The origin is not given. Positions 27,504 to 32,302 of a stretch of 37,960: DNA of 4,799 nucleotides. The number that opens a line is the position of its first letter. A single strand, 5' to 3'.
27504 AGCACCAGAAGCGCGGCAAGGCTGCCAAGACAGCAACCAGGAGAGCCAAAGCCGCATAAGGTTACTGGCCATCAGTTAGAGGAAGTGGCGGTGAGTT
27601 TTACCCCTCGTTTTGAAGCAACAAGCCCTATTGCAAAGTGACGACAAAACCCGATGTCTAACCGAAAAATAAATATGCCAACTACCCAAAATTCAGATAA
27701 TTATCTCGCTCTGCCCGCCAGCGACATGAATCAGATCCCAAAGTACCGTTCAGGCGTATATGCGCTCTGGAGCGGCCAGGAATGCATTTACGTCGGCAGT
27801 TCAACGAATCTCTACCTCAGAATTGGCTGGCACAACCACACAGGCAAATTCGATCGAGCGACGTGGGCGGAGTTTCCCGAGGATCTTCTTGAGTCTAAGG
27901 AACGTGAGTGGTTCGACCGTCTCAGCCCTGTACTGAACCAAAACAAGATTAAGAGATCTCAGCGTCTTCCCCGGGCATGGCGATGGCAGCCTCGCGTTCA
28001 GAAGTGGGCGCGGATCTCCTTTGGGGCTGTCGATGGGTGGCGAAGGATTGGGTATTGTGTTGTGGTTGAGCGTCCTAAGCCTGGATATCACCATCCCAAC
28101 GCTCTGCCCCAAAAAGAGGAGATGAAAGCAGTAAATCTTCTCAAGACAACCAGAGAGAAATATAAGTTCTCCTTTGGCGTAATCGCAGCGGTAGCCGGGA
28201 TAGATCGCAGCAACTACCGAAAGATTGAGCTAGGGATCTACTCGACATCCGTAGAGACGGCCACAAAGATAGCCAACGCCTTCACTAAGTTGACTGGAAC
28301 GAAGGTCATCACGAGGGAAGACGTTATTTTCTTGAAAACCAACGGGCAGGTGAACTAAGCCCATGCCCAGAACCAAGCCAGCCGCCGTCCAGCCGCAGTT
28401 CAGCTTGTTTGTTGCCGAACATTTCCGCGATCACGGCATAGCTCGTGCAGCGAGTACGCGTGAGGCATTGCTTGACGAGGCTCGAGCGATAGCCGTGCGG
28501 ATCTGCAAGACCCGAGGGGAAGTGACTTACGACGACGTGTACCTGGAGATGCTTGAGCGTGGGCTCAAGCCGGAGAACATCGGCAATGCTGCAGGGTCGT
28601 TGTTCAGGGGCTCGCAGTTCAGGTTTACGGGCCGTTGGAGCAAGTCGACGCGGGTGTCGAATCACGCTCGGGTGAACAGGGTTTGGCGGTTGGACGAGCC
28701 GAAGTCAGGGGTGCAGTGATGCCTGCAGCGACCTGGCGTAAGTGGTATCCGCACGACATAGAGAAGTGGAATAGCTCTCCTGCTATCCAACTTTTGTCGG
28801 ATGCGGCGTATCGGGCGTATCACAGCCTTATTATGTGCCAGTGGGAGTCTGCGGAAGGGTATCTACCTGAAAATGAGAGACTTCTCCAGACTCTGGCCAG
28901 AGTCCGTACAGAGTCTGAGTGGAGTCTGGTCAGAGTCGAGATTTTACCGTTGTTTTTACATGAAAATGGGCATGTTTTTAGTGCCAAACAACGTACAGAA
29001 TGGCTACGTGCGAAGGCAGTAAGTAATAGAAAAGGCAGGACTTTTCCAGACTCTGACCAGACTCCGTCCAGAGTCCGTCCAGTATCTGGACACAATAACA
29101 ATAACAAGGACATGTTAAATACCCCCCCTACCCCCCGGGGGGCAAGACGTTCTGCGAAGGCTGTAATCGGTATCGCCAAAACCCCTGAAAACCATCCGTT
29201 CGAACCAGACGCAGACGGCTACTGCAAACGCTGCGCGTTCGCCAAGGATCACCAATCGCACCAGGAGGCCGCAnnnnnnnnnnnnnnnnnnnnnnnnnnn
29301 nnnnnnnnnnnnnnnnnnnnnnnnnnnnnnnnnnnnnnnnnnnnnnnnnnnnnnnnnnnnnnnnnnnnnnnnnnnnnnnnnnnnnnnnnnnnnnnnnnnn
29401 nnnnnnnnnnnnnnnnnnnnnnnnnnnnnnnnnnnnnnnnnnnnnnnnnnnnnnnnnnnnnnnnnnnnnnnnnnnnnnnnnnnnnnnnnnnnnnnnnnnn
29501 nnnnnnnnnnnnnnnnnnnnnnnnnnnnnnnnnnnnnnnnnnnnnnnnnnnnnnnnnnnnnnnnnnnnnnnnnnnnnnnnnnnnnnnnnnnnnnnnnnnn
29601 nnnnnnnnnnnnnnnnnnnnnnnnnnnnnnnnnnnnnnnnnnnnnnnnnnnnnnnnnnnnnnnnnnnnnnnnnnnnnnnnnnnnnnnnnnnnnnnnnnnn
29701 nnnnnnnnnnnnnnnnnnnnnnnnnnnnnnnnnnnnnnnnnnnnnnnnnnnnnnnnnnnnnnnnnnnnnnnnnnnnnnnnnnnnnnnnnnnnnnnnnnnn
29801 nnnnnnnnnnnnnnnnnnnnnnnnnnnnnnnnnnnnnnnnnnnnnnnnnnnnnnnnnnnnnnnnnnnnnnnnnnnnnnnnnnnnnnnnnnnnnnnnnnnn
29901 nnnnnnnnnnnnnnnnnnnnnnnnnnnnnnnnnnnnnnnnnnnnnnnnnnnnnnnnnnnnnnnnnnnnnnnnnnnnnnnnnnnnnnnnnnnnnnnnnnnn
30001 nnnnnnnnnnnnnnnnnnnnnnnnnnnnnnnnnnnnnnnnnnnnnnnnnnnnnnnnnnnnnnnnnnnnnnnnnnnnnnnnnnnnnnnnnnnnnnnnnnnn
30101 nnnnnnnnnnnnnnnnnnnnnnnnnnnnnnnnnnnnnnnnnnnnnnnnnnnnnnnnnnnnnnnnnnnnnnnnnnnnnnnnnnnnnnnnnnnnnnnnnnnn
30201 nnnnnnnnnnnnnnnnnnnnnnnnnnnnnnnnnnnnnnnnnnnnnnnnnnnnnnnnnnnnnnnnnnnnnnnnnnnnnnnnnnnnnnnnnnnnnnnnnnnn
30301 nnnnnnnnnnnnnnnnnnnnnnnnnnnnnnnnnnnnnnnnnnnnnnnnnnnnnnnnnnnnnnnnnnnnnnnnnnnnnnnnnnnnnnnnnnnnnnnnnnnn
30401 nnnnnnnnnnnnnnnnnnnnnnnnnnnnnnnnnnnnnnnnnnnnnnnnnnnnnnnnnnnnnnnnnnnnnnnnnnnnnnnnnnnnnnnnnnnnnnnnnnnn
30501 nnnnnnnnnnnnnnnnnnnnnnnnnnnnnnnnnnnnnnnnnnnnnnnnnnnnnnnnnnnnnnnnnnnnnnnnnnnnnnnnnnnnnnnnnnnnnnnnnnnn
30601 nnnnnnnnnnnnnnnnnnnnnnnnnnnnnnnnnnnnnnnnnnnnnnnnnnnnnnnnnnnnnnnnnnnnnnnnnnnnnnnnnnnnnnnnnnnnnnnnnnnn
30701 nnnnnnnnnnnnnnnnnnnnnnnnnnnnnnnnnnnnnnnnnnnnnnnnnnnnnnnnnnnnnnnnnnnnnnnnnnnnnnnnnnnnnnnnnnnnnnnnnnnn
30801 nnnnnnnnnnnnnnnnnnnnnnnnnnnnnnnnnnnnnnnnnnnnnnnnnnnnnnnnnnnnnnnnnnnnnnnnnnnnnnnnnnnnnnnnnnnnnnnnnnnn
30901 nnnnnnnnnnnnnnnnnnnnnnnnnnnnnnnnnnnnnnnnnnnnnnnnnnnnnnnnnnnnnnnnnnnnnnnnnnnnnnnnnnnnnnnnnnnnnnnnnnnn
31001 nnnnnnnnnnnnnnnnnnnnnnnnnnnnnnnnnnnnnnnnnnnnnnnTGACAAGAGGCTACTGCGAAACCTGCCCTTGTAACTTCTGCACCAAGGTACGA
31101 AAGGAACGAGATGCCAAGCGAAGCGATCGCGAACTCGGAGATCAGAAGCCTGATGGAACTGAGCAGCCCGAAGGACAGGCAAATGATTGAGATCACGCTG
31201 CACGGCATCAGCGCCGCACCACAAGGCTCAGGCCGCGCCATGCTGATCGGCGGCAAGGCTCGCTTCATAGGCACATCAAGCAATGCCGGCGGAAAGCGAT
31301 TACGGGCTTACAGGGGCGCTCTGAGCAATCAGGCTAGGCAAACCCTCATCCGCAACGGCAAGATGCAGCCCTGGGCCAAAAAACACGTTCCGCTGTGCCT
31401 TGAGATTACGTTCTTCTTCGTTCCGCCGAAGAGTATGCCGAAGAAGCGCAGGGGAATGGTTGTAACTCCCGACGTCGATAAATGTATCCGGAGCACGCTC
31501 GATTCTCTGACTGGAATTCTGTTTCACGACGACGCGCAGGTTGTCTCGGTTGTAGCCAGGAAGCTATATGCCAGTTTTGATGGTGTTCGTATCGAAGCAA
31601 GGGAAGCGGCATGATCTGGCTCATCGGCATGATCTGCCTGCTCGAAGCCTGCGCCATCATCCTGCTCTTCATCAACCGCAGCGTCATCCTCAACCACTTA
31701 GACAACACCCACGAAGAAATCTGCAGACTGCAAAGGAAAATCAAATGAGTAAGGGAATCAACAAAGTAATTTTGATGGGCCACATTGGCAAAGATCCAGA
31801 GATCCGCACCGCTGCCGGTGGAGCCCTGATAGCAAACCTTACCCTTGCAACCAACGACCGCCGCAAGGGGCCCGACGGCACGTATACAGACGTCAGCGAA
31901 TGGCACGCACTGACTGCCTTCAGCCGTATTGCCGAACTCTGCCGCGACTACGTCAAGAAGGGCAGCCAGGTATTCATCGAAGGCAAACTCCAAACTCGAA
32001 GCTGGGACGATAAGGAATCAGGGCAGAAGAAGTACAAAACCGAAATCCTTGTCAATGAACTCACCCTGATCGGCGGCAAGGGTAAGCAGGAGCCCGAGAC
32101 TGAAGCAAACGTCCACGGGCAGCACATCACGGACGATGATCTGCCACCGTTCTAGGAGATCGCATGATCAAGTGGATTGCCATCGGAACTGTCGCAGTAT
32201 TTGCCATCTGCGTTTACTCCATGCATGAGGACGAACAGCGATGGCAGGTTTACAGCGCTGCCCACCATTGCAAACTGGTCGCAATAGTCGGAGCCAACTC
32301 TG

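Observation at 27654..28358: GIY-YIG nuclease fused to a paralogue of the phage's own Cro DNA-binding domain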

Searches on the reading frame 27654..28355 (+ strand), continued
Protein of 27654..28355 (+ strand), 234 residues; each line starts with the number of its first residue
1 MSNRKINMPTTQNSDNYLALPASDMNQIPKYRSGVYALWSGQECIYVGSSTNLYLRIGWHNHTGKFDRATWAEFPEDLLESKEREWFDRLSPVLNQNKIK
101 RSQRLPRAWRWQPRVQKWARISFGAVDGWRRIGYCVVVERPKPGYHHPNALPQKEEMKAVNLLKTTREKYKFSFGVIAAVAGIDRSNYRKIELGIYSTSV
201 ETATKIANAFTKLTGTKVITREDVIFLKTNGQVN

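Call 59: find_encoding_contigs(protein=P0012, flank=3000, max_places=3)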
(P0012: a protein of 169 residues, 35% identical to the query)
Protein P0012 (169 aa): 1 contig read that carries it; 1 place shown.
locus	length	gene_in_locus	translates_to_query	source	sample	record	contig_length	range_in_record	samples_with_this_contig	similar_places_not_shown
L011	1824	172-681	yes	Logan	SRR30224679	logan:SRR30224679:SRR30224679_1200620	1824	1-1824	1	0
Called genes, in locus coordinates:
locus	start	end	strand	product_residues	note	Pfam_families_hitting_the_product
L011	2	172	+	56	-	?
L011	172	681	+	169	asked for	PF01381:HTH_3, PF12844:HTH_19 (weak), PF13560:HTH_31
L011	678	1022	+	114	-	-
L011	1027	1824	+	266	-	?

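Call 67: find_related_loci(query=window:27654-28355:+, collection=viral_contigs, flank=3000)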
Query window:27654-28355:+ (234 aa) in viral_contigs; peptide patterns used: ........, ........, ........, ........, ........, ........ (x = any residue, [..] = any of these).
5 stretches matched a pattern, but none encodes a relative of the query by tblastn (E <= 1e-3).

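Call 76: search_protein_families(library=pfam, alignment_id=A6, max_evalue=0.01)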
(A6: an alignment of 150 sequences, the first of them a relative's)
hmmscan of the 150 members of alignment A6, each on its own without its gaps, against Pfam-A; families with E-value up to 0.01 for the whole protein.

A. member 1, P0001 (227 aa): 3 families
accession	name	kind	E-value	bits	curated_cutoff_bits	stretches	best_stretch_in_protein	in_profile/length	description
PF01381.28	HTH_3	-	1.1e-05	25.8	23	1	160-203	5-48/55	Helix-turn-helix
PF01541.30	GIY-YIG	-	0.00018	22.2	22.6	1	26-61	2-38/78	GIY-YIG catalytic domain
PF12844.13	HTH_19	-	0.00062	20.1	30.2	1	155-203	3-51/64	Helix-turn-helix domain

B. families by the number of members that match (of 150 scanned): 30 families (the first 25 are shown)
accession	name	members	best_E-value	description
PF01541.30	GIY-YIG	117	9.1e-13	GIY-YIG catalytic domain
PF20815.3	GIY_YIG_2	39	2.2e-06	GIY-YIG catalytic domain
PF12728.13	HTH_17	10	2.1e-07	Helix-turn-helix domain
PF01381.28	HTH_3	7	1.6e-11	Helix-turn-helix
PF13560.12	HTH_31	5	4.3e-11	Helix-turn-helix domain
PF12844.13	HTH_19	5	7.6e-10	Helix-turn-helix domain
PF07878.17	RHH_5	3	0.00024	CopG-like RHH_1 or ribbon-helix-helix domain, RHH_5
PF05930.18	Phage_AlpA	2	1e-13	Prophage CP4-57 regulatory protein (AlpA)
PF13356.12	Arm-DNA-bind_3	2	2.1e-13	Arm DNA-binding domain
PF01402.27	RHH_1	2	2.6e-06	Ribbon-helix-helix protein, copG family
PF13384.12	HTH_23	2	0.0029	Homeodomain-like domain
PF00085.26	Thioredoxin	1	6e-07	Thioredoxin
PF13878.12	zf-C2H2_3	1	6.9e-07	zinc-finger of acetyl-transferase ESCO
PF24868.1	YABBY_N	1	9.6e-07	YABBY, N-terminal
PF19280.4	CERK_C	1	1.7e-06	Ceramide kinase C-terminal domain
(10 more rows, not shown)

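Call 83: find_related_loci(query=window:27654-28355:+, collection=metagenome_contigs, flank=4000)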
Query window:27654-28355:+ (234 aa) in metagenome_contigs; peptide patterns used: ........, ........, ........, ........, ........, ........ (x = any residue, [..] = any of these).
116 stretches matched a pattern, but none encodes a relative of the query by tblastn (E <= 1e-3).

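Call 86: find_encoding_contigs(protein=P0008, flank=3000, max_places=2)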
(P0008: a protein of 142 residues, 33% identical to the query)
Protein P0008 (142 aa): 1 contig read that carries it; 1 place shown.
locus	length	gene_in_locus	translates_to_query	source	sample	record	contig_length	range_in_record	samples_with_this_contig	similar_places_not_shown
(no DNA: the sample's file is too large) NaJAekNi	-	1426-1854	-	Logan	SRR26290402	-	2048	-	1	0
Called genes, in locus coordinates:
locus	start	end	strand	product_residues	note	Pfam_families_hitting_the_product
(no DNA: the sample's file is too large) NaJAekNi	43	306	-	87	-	-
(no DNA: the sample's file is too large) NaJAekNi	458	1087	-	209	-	PF01381:HTH_3, PF12844:HTH_19, PF13443:HTH_26, PF13560:HTH_31, PF00717:Peptidase_S24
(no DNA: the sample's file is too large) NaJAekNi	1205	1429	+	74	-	PF01381:HTH_3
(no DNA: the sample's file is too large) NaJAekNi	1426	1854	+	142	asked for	-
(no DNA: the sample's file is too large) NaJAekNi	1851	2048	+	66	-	?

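Call 87: find_encoding_contigs(protein=P0137, flank=3000, max_places=2)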
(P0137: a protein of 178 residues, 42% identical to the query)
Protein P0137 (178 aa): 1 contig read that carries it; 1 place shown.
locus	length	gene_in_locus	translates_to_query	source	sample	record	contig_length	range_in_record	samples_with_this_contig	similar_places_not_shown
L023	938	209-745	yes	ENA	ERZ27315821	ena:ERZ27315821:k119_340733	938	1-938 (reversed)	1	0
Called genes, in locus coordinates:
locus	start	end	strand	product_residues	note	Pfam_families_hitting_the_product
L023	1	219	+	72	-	?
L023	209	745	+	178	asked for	PF01541:GIY-YIG (weak), PF01381:HTH_3, PF13560:HTH_31 (weak)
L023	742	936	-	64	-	?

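Call 88: find_encoding_contigs(protein=P0013, flank=3000, max_places=2)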
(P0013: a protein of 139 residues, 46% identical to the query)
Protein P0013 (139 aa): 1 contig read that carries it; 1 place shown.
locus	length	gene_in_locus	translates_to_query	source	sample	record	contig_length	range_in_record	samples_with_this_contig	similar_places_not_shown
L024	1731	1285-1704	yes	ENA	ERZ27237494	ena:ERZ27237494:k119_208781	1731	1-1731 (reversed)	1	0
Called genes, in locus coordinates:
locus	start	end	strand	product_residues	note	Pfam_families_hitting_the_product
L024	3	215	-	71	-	?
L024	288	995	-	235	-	PF01381:HTH_3, PF13560:HTH_31 (weak), PF00717:Peptidase_S24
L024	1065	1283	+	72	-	PF14549:P22_Cro (weak)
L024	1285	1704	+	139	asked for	-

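Call 95: list_cluster_members(proteins=[P0001, P0015])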
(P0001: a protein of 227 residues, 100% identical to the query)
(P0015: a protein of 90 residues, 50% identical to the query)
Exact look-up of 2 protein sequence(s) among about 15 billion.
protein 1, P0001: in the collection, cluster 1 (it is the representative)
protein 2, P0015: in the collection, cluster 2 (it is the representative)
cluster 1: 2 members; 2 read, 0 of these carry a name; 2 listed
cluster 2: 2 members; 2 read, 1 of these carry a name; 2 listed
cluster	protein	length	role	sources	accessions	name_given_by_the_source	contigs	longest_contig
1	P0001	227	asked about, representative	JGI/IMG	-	-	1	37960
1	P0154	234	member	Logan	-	-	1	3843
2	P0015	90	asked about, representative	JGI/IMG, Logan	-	-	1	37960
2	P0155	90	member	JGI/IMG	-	DNA-binding XRE family transcriptional regulator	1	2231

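Call 96: find_encoding_contigs(protein=P0155, flank=3000, max_places=3)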
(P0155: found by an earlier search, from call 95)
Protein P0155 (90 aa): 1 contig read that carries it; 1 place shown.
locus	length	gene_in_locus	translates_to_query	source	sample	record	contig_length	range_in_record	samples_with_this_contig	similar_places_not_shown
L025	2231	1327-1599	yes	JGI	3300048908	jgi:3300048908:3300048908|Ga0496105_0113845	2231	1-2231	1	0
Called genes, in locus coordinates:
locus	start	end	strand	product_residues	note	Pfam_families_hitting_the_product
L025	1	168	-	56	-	?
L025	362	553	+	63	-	-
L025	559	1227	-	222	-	PF13560:HTH_31 (weak), PF00717:Peptidase_S24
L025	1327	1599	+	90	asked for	PF01381:HTH_3 (weak), PF13560:HTH_31 (faint)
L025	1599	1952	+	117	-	-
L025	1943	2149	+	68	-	-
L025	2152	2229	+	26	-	?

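Call 103: search_protein_families(library=padloc, proteins=[window:27654-28355:+], max_evalue=0.1)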
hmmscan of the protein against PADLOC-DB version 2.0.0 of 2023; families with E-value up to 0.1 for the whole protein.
window:27654-28355:+ (234 aa): 5 families
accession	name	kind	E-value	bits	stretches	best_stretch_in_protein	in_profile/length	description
PDLC04142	capH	-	0.0085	15.1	1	157-214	5-60/103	capH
PDLC02926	HTH_VI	-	0.017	13.4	1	162-210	5-53/92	-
PDLC03665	Control_protein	-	0.022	13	1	163-210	13-61/77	control protein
PDLC04925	PDC-S14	-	0.022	11.7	1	32-69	62-100/301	-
PDLC03536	REase_II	-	0.03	11.9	1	156-210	9-62/237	Type II restriction enzyme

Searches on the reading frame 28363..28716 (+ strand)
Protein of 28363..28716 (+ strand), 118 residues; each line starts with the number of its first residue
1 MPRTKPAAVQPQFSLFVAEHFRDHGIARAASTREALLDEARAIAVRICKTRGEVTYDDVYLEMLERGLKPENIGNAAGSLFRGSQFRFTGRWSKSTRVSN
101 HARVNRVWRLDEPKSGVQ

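Call 4: search_protein_families(library=pfam, proteins=[window:28363-28716:+], max_evalue=1)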
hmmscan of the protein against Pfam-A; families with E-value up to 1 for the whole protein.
window:28363-28716:+ (118 aa): 0 families

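Call 5: search_protein_families(library=phrogs, proteins=[window:28363-28716:+], max_evalue=0.1)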
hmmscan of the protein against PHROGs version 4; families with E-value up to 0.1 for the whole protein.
window:28363-28716:+ (118 aa): 1 family
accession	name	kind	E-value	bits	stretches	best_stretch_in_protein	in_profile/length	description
phrog_29120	-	unknown function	0.03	15.5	1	50-93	116-161/173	-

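Call 99: find_homologous_proteins(query=window:28363-28716:+, max_evalue=1e-10)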
Query window:28363-28716:+ (118 aa): 19 proteins with E <= 1e-10 among 36 candidates.
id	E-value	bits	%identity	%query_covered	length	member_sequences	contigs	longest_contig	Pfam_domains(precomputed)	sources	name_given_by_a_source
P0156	1.9e-72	258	100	100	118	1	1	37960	-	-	-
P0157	1.1e-50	188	79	91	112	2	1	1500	-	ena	-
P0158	6.9e-44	166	76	83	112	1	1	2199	-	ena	-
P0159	2.1e-37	145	64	92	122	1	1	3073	-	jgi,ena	jgi:hypothetical protein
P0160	3.0e-33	132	67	84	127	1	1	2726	-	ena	-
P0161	3.0e-30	122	63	84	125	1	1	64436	-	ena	-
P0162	5.1e-30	122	59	85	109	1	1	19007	-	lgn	-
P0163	5.5e-30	121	58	86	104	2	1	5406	-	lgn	-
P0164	1.5e-29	120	62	84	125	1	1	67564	-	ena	-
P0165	2.5e-24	103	51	86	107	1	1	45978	-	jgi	jgi:hypothetical protein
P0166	7.9e-22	95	50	87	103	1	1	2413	-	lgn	-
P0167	1.2e-19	88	48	83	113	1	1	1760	-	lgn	-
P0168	8.5e-19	85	50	86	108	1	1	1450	-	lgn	-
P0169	2.0e-17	81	49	86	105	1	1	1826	-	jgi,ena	-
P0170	2.3e-15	74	44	87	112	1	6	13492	-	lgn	-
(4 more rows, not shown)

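Call 100: find_encoding_contigs(protein=P0157, flank=3000, max_places=3)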
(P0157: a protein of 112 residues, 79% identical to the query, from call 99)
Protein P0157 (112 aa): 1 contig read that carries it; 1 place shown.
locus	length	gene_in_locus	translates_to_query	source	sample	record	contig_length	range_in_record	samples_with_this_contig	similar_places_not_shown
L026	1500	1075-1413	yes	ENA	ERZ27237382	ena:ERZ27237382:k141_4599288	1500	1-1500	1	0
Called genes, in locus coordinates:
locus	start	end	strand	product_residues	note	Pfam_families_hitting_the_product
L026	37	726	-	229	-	PF13560:HTH_31 (weak), PF00717:Peptidase_S24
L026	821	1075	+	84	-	PF12844:HTH_19, PF13560:HTH_31, PF01381:HTH_3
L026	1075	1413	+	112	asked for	-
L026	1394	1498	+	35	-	?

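Call 101: find_encoding_contigs(protein=P0158, flank=3000, max_places=3)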
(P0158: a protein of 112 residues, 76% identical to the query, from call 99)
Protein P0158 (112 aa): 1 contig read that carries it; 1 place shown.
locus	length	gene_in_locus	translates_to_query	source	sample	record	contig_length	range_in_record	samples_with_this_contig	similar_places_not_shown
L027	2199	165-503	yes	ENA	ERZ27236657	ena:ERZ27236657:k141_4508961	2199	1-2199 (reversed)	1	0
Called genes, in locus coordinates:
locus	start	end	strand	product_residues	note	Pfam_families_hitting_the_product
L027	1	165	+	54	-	?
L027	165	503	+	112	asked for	-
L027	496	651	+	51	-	-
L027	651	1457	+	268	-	-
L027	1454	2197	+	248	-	?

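Call 103: search_protein_families(library=padloc, proteins=[window:28363-28716:+], max_evalue=0.1)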
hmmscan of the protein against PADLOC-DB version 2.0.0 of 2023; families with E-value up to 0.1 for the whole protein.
window:28363-28716:+ (118 aa): 0 families

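Call 105: find_encoding_contigs(protein=P0161, flank=6000, max_places=1)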
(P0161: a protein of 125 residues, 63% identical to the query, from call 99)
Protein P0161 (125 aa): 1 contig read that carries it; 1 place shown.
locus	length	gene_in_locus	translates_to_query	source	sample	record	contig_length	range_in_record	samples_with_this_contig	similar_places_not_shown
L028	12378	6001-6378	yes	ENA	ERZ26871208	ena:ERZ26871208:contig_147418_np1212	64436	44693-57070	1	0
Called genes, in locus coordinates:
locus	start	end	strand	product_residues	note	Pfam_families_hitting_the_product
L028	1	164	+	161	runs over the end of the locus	-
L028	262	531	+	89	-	-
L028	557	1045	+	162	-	PF00436:SSB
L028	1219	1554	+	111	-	-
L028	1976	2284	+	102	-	-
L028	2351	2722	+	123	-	-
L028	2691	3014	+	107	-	-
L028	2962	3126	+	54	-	-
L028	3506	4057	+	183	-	-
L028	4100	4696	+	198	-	PF08920:SF3b1 (weak)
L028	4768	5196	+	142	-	PF11300:DUF3102 (weak)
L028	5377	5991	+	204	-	-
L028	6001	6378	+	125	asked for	-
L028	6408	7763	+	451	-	PF04466:Terminase_3, PF17288:Terminase_3C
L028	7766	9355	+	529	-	PF06381:Phage_portal_3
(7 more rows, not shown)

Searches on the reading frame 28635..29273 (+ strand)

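Call 4: search_protein_families(library=pfam, proteins=[window:28635-29273:+], max_evalue=1)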
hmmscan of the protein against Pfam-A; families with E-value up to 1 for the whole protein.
window:28635-29273:+ (213 aa): 1 family
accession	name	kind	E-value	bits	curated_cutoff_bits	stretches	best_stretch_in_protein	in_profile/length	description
PF07120.17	DUF1376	-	6.4e-10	39.7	30.1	1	37-99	2-61/86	Protein of unknown function (DUF1376)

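Call 5: search_protein_families(library=phrogs, proteins=[window:28635-29273:+], max_evalue=0.1)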
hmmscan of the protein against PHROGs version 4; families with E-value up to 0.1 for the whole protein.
window:28635-29273:+ (213 aa): 1 family
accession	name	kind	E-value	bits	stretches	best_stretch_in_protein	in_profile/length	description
phrog_3992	-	DNA, RNA and nucleotide metabolism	0.00029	21.5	1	36-142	6-110/345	primosomal protein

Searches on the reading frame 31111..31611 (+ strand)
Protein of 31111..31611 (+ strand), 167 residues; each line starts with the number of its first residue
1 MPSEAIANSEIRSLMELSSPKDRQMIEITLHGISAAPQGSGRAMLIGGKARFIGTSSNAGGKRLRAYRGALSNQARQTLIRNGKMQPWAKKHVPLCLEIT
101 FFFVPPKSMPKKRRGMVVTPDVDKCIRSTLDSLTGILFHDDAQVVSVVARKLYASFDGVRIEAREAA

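Call 58: search_protein_families(library=pfam, proteins=[window:31111-31611:+], max_evalue=0.001)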
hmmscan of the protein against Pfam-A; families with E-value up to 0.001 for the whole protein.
window:31111-31611:+ (167 aa): 1 family
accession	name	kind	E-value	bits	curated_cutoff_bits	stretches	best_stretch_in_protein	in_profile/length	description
PF05866.16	RusA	-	3.3e-14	54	22.8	1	63-162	25-122/124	Endodeoxyribonuclease RusA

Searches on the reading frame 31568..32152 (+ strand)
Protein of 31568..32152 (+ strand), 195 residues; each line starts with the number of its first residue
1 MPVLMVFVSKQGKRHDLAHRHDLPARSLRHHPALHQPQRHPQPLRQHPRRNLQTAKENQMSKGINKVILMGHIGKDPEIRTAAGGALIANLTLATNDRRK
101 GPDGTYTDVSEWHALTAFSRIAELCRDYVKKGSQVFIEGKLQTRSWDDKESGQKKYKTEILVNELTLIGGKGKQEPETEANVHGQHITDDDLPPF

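Call 58: search_protein_families(library=pfam, proteins=[window:31568-32152:+], max_evalue=0.001)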
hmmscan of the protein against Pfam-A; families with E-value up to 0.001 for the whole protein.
window:31568-32152:+ (195 aa): 1 family
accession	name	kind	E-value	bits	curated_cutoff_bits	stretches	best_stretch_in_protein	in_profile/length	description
PF00436.31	SSB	-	4.9e-30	104.1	26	1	64-167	1-103/104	Single-strand binding protein family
